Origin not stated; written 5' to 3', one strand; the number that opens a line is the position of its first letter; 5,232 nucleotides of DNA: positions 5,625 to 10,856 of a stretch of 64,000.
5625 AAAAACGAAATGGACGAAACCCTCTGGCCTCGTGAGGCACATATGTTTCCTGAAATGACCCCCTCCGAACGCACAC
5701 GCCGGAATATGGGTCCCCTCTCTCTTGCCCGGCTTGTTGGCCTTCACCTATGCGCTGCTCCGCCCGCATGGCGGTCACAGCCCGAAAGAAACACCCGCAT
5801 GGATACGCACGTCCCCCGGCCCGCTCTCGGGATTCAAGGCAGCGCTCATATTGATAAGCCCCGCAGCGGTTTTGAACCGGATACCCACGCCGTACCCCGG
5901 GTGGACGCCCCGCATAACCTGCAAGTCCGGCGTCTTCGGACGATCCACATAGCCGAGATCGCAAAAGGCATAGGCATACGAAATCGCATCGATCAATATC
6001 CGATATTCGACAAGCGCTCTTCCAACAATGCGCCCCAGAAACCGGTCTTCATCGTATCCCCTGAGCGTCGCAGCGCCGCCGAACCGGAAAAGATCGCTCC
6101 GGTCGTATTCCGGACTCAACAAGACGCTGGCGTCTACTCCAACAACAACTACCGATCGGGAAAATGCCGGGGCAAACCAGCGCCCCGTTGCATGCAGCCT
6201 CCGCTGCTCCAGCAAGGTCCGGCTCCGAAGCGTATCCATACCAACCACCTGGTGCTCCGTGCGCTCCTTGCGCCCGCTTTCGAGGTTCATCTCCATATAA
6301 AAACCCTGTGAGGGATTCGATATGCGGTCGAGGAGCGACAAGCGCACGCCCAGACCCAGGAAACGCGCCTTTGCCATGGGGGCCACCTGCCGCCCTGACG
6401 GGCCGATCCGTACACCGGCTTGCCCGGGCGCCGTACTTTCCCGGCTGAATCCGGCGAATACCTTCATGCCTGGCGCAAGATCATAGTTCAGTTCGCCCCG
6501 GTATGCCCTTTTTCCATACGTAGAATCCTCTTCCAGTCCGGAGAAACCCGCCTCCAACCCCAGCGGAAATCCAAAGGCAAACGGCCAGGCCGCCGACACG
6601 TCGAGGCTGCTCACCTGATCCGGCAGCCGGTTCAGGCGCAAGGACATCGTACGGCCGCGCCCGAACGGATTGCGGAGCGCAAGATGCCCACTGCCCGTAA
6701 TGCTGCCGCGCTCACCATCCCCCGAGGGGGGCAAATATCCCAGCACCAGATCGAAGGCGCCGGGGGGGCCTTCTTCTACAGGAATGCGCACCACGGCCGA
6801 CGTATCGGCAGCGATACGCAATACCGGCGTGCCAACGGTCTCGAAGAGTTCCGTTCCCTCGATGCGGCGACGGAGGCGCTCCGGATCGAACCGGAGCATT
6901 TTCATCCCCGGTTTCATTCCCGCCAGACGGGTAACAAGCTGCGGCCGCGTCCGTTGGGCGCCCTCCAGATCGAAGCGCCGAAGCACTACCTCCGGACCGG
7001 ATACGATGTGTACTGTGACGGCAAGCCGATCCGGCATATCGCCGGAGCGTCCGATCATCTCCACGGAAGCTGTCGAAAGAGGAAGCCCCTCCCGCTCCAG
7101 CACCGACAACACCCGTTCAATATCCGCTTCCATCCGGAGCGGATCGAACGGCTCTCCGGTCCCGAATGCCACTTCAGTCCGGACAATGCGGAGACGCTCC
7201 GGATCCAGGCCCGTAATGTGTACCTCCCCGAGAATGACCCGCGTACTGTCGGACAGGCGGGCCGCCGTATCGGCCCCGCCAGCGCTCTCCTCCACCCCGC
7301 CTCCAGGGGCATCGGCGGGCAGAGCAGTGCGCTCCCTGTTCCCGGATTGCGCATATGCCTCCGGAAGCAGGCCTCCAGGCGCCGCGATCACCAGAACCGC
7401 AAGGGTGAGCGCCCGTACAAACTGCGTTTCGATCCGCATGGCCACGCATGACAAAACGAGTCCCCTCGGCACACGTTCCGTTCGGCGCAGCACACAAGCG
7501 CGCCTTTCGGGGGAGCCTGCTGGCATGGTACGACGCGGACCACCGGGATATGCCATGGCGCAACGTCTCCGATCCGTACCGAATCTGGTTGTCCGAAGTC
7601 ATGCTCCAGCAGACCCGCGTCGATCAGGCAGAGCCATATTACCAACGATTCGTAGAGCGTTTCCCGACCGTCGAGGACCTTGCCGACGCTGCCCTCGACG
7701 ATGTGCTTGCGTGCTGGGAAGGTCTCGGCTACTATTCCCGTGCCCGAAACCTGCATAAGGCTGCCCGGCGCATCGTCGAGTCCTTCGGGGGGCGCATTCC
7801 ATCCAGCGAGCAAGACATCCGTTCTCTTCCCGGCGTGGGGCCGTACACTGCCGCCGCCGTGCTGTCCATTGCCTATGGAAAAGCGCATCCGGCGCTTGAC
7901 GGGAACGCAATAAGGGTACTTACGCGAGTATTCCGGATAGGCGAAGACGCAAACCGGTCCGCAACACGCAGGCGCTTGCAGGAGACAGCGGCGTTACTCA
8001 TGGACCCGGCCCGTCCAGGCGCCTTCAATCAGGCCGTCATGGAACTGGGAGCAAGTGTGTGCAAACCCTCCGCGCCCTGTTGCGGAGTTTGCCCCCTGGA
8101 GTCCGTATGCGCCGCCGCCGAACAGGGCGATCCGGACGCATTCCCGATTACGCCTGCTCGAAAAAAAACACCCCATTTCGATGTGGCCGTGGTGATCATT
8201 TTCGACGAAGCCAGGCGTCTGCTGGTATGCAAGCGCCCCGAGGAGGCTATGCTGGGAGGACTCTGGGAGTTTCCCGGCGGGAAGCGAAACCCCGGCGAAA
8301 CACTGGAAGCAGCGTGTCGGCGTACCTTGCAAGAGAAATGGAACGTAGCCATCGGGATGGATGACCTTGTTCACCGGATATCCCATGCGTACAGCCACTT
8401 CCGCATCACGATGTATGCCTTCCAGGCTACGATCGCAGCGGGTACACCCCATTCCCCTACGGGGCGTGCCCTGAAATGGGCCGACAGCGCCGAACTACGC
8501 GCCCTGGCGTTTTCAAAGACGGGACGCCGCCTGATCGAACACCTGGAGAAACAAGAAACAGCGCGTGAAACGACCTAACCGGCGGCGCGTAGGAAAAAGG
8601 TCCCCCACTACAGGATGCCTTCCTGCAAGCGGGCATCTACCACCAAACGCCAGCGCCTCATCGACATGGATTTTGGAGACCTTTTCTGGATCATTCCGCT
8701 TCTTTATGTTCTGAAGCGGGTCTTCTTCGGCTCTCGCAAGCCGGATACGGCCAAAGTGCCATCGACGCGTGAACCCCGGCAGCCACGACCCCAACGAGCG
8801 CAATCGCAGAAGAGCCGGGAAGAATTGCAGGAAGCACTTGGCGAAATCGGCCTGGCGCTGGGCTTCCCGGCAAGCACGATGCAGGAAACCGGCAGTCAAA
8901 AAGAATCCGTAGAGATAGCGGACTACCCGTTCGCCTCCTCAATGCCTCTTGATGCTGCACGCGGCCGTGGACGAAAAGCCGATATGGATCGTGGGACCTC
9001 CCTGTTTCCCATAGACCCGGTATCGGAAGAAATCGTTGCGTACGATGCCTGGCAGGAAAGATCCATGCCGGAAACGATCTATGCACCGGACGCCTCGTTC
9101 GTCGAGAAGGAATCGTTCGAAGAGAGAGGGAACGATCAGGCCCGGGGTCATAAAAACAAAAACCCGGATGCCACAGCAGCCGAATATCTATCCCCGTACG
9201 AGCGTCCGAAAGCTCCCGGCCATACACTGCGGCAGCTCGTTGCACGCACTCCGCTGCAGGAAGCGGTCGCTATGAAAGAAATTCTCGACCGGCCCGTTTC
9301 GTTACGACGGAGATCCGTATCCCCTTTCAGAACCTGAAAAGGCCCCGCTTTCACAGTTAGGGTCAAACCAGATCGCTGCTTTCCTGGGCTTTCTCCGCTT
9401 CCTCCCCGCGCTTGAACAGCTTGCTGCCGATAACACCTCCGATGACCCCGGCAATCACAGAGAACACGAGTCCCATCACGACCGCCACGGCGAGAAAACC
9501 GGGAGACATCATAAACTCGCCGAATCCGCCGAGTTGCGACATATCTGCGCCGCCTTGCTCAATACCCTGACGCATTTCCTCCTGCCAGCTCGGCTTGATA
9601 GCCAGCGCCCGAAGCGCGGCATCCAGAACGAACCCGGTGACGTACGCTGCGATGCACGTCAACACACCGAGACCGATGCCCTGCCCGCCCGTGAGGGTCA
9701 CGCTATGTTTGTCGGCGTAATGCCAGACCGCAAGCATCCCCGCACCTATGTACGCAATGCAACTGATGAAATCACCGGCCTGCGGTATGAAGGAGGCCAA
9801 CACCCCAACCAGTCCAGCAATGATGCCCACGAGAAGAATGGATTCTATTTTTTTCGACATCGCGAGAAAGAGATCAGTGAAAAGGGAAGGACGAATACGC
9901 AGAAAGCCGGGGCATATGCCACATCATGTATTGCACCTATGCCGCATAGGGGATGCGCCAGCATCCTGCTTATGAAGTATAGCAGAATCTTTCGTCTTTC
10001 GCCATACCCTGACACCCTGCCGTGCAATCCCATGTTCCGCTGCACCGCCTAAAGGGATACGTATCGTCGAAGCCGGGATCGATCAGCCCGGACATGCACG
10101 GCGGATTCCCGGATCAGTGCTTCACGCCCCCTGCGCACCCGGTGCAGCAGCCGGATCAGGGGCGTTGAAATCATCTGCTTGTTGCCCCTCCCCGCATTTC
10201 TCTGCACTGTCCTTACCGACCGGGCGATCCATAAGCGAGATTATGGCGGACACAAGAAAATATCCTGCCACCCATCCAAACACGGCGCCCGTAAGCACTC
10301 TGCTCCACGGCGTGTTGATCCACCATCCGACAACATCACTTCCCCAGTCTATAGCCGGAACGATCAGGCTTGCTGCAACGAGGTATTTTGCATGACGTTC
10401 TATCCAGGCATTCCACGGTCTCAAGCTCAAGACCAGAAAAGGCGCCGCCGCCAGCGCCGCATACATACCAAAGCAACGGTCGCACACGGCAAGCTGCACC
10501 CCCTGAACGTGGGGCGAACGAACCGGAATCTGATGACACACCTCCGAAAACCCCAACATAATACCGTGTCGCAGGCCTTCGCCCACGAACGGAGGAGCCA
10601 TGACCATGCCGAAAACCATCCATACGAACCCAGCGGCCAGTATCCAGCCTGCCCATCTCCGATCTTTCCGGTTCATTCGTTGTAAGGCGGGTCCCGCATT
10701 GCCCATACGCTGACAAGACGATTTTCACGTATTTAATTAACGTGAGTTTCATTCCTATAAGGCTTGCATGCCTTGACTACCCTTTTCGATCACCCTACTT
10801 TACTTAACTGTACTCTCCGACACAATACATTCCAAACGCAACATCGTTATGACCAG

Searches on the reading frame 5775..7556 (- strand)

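Call 54: search_protein_families(library=pfam, proteins=[window:5775-7556:-], max_evalue=0.00001)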
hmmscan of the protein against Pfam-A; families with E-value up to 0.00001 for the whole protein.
window:5775-7556:- (593 aa): 1 family
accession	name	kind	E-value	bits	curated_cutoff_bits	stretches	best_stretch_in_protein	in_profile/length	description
PF01103.29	Omp85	-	4.2e-08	33.5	24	1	400-589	117-321/325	Omp85 superfamily domain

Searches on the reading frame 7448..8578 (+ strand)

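Call 54: search_protein_families(library=pfam, proteins=[window:7448-8578:+], max_evalue=0.00001)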
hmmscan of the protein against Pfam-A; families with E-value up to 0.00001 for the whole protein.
window:7448-8578:+ (376 aa): 4 families
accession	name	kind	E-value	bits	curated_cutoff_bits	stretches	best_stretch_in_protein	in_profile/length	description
PF00730.31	HhH-GPD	-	4.4e-24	85.3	26.2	1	49-179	2-104/108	HhH-GPD superfamily base excision DNA repair protein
PF14815.12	NUDIX_4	-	6.3e-24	84.4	35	1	247-364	1-112/113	NUDIX domain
PF00293.34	NUDIX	-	3.4e-12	46.9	21.1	1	245-361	5-129/134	NUDIX domain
PF00633.29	HHH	-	1e-07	31.9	24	1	112-141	1-30/30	Helix-hairpin-helix motif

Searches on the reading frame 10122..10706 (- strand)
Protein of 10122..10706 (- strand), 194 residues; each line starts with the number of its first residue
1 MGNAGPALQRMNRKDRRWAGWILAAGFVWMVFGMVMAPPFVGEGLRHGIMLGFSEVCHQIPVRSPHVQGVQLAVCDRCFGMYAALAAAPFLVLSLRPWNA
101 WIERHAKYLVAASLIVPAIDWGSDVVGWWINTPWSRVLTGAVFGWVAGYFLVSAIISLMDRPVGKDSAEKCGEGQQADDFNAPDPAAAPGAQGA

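Call 54: search_protein_families(library=pfam, proteins=[window:10122-10706:-], max_evalue=0.00001)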
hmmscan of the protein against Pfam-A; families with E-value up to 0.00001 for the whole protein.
window:10122-10706:- (194 aa): 1 family
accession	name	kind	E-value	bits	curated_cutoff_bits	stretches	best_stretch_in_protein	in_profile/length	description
PF09858.14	DUF2085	-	4.5e-19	69.1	25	1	57-149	1-89/90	Predicted membrane protein (DUF2085)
